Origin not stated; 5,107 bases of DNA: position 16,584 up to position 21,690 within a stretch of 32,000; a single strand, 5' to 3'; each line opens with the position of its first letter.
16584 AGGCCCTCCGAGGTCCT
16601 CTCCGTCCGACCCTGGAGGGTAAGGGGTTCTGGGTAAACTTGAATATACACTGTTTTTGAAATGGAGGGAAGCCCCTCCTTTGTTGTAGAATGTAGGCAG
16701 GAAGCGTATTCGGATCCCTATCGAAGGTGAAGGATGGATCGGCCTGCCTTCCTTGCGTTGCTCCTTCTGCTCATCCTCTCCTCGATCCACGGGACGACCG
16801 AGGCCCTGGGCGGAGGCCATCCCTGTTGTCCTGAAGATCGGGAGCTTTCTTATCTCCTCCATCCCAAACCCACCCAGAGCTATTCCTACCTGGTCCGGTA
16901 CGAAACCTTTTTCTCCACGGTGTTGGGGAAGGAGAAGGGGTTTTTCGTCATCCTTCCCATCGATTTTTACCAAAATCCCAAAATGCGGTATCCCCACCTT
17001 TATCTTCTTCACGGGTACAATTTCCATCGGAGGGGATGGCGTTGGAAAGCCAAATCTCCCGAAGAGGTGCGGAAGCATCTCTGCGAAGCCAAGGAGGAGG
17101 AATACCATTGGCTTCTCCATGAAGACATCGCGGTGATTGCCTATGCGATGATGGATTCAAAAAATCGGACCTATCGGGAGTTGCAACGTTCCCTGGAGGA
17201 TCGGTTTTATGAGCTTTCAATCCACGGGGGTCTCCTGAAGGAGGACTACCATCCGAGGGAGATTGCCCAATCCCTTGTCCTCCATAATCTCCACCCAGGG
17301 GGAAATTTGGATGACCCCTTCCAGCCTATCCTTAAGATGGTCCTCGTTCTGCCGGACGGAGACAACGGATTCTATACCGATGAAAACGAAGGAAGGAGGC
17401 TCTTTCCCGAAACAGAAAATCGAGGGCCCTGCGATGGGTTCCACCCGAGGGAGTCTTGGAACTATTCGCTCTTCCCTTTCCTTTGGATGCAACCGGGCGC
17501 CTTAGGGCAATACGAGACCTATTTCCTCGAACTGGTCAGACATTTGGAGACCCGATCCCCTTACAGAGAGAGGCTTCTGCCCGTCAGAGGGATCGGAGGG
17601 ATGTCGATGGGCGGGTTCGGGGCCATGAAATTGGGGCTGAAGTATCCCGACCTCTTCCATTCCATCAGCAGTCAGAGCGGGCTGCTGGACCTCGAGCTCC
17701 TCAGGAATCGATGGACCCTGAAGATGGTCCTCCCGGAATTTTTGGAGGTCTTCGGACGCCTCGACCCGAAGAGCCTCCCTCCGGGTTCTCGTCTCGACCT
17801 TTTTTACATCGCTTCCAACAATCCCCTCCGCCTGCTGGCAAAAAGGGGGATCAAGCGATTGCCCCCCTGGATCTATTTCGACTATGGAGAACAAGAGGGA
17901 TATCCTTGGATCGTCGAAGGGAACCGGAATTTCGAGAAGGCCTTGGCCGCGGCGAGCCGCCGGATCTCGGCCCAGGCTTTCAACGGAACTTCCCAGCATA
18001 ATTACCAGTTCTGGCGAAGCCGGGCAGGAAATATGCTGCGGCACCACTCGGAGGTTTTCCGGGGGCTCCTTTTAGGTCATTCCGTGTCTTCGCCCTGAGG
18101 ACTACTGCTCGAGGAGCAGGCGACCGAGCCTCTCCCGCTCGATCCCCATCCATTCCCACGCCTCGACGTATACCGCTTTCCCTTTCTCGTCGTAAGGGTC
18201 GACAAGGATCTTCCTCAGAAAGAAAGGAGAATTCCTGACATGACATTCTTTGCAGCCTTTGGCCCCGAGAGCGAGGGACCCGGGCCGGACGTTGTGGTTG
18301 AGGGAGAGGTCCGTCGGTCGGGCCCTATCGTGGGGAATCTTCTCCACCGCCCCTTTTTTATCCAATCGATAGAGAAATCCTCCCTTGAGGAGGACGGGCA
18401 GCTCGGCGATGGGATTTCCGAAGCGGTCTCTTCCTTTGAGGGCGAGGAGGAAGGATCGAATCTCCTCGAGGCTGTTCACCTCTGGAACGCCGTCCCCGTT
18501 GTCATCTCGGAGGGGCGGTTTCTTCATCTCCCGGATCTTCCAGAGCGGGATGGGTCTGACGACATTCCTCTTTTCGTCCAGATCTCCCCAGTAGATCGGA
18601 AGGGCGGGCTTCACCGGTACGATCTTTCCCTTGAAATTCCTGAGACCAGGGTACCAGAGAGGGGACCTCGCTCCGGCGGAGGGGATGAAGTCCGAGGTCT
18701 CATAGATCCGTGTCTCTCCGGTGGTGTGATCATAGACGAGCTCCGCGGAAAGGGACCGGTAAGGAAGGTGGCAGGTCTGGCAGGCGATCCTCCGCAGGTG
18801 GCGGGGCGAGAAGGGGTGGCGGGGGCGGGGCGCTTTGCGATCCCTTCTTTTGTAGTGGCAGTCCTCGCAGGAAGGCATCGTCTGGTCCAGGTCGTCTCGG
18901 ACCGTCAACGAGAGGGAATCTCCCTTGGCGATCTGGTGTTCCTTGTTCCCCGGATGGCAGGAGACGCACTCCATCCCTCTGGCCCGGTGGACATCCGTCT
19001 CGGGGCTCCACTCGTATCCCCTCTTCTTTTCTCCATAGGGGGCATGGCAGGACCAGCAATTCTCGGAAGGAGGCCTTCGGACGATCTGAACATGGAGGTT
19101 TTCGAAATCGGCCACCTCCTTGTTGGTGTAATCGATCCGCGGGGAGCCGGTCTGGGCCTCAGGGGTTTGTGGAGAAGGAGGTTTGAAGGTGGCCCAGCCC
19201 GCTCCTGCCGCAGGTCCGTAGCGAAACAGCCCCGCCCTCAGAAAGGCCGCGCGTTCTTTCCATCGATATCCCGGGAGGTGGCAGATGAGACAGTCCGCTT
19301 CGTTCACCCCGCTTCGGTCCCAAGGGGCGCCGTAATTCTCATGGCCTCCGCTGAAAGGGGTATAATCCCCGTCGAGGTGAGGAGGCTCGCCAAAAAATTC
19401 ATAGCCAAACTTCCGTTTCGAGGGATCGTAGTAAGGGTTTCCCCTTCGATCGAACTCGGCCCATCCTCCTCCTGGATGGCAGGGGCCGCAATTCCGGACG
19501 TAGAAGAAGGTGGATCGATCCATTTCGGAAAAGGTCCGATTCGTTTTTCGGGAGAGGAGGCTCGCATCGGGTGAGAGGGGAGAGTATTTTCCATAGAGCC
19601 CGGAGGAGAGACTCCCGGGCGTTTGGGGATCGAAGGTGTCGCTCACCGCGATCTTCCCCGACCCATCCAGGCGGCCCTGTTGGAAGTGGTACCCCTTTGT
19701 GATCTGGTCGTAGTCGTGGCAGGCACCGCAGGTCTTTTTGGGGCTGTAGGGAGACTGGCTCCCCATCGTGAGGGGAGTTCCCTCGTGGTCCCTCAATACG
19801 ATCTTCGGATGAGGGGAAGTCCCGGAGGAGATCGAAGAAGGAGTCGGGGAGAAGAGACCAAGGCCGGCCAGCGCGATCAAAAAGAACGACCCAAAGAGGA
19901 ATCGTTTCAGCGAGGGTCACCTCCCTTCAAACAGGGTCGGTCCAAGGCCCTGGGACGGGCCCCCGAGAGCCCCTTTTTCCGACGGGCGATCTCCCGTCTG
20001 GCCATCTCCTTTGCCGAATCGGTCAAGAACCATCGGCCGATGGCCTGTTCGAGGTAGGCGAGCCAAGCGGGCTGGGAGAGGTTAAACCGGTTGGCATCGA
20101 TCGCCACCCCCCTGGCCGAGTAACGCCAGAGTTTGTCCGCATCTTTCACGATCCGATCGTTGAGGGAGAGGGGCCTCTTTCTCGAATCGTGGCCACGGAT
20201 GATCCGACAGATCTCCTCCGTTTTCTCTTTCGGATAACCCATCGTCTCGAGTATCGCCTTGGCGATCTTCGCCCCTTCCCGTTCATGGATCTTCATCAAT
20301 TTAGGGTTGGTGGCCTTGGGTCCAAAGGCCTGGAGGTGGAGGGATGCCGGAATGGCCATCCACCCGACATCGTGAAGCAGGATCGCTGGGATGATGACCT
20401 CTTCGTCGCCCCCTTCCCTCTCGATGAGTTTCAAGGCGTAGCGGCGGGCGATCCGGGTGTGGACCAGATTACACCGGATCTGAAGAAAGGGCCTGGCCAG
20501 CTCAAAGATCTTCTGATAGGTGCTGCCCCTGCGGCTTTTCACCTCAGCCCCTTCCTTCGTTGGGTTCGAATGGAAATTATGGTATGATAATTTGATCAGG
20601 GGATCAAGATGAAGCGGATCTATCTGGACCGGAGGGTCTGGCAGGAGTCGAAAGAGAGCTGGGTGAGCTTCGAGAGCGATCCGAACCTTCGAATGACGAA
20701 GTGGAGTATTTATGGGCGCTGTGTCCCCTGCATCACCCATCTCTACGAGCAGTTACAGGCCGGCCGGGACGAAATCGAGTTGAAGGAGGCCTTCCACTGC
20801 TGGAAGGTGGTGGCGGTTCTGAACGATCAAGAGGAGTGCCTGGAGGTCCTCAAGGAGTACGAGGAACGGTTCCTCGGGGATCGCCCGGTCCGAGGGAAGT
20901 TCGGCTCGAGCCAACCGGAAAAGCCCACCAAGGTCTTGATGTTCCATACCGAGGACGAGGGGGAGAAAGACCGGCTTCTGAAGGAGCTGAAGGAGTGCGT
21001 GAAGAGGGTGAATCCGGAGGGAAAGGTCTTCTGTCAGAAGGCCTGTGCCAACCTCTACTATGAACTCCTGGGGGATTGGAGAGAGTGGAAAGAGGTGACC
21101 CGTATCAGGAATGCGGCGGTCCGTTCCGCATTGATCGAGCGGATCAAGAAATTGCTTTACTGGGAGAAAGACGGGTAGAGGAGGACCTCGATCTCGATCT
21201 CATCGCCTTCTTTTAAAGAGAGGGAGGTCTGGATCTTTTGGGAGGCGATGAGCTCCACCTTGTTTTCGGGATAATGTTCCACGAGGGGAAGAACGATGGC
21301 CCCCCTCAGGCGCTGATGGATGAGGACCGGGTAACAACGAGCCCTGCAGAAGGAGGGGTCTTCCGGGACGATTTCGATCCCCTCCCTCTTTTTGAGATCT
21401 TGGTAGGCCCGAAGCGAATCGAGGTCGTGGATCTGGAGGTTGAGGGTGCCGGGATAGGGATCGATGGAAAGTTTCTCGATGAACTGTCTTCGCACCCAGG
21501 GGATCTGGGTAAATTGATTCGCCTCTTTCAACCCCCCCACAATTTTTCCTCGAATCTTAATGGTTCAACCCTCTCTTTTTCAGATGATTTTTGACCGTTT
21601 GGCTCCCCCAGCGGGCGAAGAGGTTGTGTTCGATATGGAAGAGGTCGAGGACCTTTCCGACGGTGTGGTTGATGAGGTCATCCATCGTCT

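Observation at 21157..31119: Ten-gene multi-UbiD (prFMN) operon resembling phenylphosphate / benzene / naphthalene carboxylase loci, with a different subunit set and no phenylphosphate synthase in the window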

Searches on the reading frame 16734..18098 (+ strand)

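Call 9: search_protein_families(library=pfam, proteins=[window:16734-18098:+])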
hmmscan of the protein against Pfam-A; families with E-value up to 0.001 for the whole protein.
window:16734-18098:+ (454 aa): 1 family
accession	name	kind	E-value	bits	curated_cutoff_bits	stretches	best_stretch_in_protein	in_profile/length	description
PF00756.26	Esterase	-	3.5e-14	53.6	22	1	266-429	101-242/251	Putative esterase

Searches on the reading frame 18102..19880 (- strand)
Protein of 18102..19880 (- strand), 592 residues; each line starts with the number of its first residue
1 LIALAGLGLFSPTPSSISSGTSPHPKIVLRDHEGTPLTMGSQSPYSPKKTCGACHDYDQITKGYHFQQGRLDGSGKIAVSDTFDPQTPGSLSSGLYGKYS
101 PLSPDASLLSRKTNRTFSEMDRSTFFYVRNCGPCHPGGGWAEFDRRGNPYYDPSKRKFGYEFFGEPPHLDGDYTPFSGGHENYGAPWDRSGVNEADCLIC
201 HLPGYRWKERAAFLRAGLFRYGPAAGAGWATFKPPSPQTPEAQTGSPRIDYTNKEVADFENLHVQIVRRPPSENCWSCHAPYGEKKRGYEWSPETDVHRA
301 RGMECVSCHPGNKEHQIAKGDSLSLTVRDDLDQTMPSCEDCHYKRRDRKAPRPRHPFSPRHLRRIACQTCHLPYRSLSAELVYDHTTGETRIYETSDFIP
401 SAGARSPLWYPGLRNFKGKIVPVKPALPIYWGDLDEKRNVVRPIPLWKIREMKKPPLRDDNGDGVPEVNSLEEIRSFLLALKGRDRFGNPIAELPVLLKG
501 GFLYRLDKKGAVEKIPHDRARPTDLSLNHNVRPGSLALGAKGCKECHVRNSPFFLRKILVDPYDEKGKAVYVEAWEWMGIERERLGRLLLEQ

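Call 9: search_protein_families(library=pfam, proteins=[window:18102-19880:-])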
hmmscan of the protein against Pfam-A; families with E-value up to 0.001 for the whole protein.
window:18102-19880:- (592 aa): 4 families
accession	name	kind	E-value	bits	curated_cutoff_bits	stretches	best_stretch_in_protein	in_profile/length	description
PF14522.11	Cytochrome_C7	-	1.3e-07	31.8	24.8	0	271-342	12-66/67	Cytochrome c7 and related cytochrome c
PF22113.1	Mtrc-MtrF_II-IV_dom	-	4.8e-07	29.9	30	0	268-345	77-166/176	Outer membrane cytochrome MtrC/MtrF-like, domains II/IV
PF13435.11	Cytochrome_C554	-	2.5e-06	28.8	20.8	0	271-309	47-83/84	Cytochrome c554 and c-prime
PF14537.11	Cytochrom_c3_2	-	3.5e-06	27.8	25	0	297-372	1-65/79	Cytochrome c3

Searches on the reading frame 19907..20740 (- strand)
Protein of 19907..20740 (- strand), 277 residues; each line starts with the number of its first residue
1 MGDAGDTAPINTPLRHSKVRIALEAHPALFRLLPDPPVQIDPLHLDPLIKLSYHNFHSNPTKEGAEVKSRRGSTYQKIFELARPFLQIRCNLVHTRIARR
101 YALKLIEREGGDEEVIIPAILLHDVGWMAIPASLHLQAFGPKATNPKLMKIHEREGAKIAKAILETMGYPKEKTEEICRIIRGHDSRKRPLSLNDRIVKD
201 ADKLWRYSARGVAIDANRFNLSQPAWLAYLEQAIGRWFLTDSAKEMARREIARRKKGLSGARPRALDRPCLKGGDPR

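Call 9: search_protein_families(library=pfam, proteins=[window:19907-20740:-])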
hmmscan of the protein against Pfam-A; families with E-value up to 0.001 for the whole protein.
window:19907-20740:- (277 aa): 1 family
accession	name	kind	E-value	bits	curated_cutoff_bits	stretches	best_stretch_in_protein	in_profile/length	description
PF01966.28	HD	-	4e-13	50.1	22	1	94-204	4-113/116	HD domain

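Call 56: search_protein_families(library=ncbifam, proteins=[window:19907-20740:-], max_evalue=0.00001)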
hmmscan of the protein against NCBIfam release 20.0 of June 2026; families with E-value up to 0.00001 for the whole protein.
window:19907-20740:- (277 aa): 0 families

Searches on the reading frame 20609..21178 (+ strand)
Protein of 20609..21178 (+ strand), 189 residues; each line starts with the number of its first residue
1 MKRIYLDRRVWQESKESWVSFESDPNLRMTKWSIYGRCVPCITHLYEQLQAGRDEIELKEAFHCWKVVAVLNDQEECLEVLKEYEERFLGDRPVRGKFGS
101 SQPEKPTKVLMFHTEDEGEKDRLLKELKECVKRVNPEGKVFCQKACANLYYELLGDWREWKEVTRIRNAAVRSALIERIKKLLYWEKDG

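Call 9: search_protein_families(library=pfam, proteins=[window:20609-21178:+])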
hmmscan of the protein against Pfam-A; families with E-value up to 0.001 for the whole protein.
window:20609-21178:+ (189 aa): 0 families

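Call 56: search_protein_families(library=ncbifam, proteins=[window:20609-21178:+], max_evalue=0.00001)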
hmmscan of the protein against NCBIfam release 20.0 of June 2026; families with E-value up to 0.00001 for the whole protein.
window:20609-21178:+ (189 aa): 0 families

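Call 59: search_solved_structures(query=window:20609-21178:+, max_evalue=1)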
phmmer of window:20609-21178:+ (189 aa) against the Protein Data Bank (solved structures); distinct sequences matched with E-value up to 1: 1.
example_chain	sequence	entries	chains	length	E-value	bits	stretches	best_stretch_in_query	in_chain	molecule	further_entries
5oj7_A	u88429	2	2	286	0.38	13.7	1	8-93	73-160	NAD-dependent protein deacylase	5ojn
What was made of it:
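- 20609..21178 (+): Conserved 189-aa Cys-rich protein of unknown function, convergent with the operon's 3' end; a probable accessory gene. No Pfam, NCBIfam or PDB match (calls 9, 56, 59).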

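Call 63: find_homologous_proteins(query=window:20609-21178:+, max_evalue=0.001)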
Query window:20609-21178:+ (189 aa): 240 proteins with E <= 0.001 among 314 candidates; the best 120 are listed.
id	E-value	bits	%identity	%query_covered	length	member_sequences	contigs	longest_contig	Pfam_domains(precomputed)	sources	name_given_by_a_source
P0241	5.9e-112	390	91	99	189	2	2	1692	-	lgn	-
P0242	5.6e-104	364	85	99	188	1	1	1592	-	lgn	-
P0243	8.8e-103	360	80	100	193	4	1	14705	-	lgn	-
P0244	2.0e-100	352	81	99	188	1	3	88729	-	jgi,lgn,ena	-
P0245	2.5e-100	352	81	99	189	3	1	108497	-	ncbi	-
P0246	6.0e-100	351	81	99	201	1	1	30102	-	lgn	-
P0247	4.9e-98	345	79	99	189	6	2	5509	-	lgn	-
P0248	6.4e-97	341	76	100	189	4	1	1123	-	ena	-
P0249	3.5e-96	339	75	100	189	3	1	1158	-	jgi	-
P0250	3.9e-96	338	78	99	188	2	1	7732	-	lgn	-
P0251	4.6e-96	338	76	100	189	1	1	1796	-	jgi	-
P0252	1.6e-95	336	76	100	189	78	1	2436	-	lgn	-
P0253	1.9e-95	336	78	99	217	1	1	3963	-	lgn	-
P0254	1.9e-95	336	75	100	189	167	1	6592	-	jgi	jgi:hypothetical protein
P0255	2.2e-95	336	76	100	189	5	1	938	-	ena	-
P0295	1.3e-91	324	72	100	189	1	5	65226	-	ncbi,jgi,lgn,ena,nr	ncbi:MAG: hypothetical protein KGZ49_07245 [Syntrophaceae bacterium]|nr:hypothetical protein [Syntro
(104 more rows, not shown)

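Call 64: find_encoding_contigs(protein=P0295, flank=6000, max_places=5)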
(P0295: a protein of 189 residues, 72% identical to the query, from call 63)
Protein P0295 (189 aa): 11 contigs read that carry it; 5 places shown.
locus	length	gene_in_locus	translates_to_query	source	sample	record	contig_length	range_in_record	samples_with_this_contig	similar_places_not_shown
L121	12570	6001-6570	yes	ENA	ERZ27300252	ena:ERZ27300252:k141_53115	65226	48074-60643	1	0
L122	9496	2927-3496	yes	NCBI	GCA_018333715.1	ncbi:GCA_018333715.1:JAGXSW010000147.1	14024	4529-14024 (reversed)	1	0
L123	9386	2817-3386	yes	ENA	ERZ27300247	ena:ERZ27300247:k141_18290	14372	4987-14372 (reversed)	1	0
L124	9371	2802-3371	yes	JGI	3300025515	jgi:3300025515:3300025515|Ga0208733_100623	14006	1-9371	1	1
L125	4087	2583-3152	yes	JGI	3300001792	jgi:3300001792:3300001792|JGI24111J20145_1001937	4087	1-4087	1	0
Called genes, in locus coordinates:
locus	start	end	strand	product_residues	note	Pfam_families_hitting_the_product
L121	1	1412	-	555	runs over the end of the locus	PF01266:DAO (faint), PF01593:Amino_oxidase (weak), PF13450:NAD_binding_8 (faint)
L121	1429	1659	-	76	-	-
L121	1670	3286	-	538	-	PF01946:Thi4 (weak), PF13450:NAD_binding_8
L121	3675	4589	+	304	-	PF00126:HTH_1, PF03466:LysR_substrate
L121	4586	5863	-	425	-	PF06792:UPF0261, PF23189:UPF0261_C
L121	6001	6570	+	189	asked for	-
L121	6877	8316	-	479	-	PF01425:Amidase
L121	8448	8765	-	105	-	PF01982:CTP-dep_RFKase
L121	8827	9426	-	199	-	PF02441:Flavoprotein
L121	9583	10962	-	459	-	PF20695:UbiD_N, PF01977:UbiD, PF20696:UbiD_C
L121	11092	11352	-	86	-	PF09662:Phenyl_P_gamma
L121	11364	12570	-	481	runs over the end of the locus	PF20695:UbiD_N, PF01977:UbiD, PF20696:UbiD_C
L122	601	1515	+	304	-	PF00126:HTH_1, PF03466:LysR_substrate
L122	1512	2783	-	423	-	PF06792:UPF0261, PF23189:UPF0261_C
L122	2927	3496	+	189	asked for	-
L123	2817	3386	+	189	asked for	-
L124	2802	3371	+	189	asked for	-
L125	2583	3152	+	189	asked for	-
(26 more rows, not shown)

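Call 71: predict_structure(alignment_id=A2)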
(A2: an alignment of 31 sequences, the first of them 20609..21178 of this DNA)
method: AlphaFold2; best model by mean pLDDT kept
length: 189 residues; sequences in the alignment: 31
mean_pLDDT: 81.6   pTM: 0.77
mean pLDDT of the five models: 81.6, 79.7, 75.1, 71.9, 62.8
residues with pLDDT >= 90: 86; 70-90: 61; 50-70: 29; < 50: 13
segments of 3 or more residues with pLDDT < 50: 1-5, 8-10, 186-189
pLDDT, mean of each block of 10 residues (from residue 1): 47 59 68 67 89 92 91 90 89 81 75 91 96 93 88 94 95 88 53
secondary structure, 60 per line:
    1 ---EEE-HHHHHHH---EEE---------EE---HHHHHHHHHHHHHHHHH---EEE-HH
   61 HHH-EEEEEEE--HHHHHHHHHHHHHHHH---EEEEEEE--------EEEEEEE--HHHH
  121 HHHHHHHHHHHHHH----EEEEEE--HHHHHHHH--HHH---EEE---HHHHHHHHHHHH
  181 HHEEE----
elements in order: E4-6 H8-14 E18-20 H35-51 E55-57 H59-63 E65-71 H74-89 E93-99 E108-114 H117-134 E139-144 H147-154 E163-165 H169-182 E183-185

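Call 74: fold_search(model_id=the predicted structure, library=pdb)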
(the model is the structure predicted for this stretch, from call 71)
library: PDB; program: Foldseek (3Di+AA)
matches with E <= 10: 1420; with E <= 0.001: 0
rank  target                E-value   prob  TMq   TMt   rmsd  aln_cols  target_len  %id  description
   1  2n2t_MODEL_1_A        1.1e-03  1.00  0.31  0.60   3.4        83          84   22  Solution NMR Structure of DE NOVO DESIGNED PROTEIN (FDA_60), Northeast Structural Genomics Consortium (NESG) T (released 2015-09-16)
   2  1f47_B                6.1e-03  0.51  0.22  0.27  11.9       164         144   11  THE BACTERIAL CELL-DIVISION PROTEIN ZIPA AND ITS INTERACTION WITH AN FTSZ FRAGMENT REVEALED BY X-RAY CRYSTALLOGRAPHY (released 2001-06-13)
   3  3l7p_E                7.3e-03  0.98  0.27  0.50   5.3        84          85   14  Crystal structure of SMU.1657c, Putative nitrogen regulatory protein PII from streptococcus mutans (released 2010-12-29)
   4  6wi5_A                7.8e-03  1.00  0.32  0.58   3.5        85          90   12  De novo designed protein Foldit4 (released 2020-04-22)
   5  1yz7                  7.8e-03  0.99  0.30  0.32   4.3        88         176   17  Crystal structure of a C-terminal segment of the alpha subunit of aIF2 from Pyrococcus abyssi (released 2005-06-28)
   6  1ztp_B                7.8e-03  0.96  0.37  0.31   6.7       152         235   13  X-ray structure of gene product from homo sapiens Hs.433573 (released 2005-06-14)
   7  1ztp_C                8.3e-03  0.98  0.35  0.31   5.1       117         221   15  X-ray structure of gene product from homo sapiens Hs.433573 (released 2005-06-14)
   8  8uh1_A                1.1e-02  1.00  0.34  0.39   4.4        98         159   12  Crystal structure of T. brucei EIF4E6 in complex with EIF4G5 peptide (released 2024-02-28)
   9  6o7z                  1.1e-02  0.99  0.33  0.35   4.7       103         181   16  Trypanosoma cruzi EIF4E5 translation initiation factor in complex with cap-1 (released 2019-05-01)
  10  6o7y                  1.1e-02  0.99  0.33  0.34   4.7       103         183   16  Trypanosoma cruzi EIF4E5 translation initiation factor in complex with cap-4 (released 2019-05-01)
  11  5nvn_C                1.1e-02  0.99  0.34  0.38   4.3       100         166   11  Crystal structure of the human 4EHP-4E-BP1 complex (released 2017-07-26)
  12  1ztp_A                1.3e-02  0.96  0.34  0.30   5.0       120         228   13  X-ray structure of gene product from homo sapiens Hs.433573 (released 2005-06-14)
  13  5nvm_A                1.4e-02  0.99  0.34  0.36   3.4        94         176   11  Crystal structure of the human 4EHP-GIGYF2 complex lacking the auxiliary sequences (released 2017-07-26)
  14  2jgc_A                1.5e-02  0.99  0.32  0.35   3.4        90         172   11  Structure of the human eIF4E homologous protein, 4EHP without ligand bound (released 2007-02-27)
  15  4axg_B                1.5e-02  0.99  0.34  0.38   4.4       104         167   13  Structure of eIF4E-Cup complex (released 2012-08-29)
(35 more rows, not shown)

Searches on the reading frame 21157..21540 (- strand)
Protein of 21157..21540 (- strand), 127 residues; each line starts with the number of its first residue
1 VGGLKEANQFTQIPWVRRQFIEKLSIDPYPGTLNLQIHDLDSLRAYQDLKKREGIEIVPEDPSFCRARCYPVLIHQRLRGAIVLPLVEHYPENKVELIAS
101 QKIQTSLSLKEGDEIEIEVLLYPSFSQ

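Call 3: search_protein_families(library=pfam, proteins=[window:21157-21540:-])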
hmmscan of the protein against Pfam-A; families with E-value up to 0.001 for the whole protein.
window:21157-21540:- (127 aa): 1 family
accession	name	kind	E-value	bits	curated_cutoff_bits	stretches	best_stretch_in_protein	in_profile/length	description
PF01982.22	CTP-dep_RFKase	-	1.9e-30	105.7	25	1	2-119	3-121/121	Domain of unknown function DUF120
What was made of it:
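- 21157..21540 (-): DUF120 / CTP-dependent riboflavin-kinase-domain protein. PF01982 105.7 bits (call 3).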

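Call 4: search_protein_families(library=ncbifam, proteins=[window:21157-21540:-])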
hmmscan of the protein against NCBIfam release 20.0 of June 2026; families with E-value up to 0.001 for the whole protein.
window:21157-21540:- (127 aa): 2 families
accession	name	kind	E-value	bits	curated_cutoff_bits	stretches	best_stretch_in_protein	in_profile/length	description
NF010762.0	PRK14165.1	equivalog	2.9e-22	79.1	279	1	3-119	100-217/224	winged helix-turn-helix domain-containing protein/riboflavin kinase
NF040694.1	ribK_Meth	equivalog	2.3e-13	50.2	168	1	3-118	10-126/127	CTP-dependent riboflavin kinase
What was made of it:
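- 21157..21540 (-): It is below the NCBIfam ribK_Meth cut-off (50 bits against 168; call 4).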
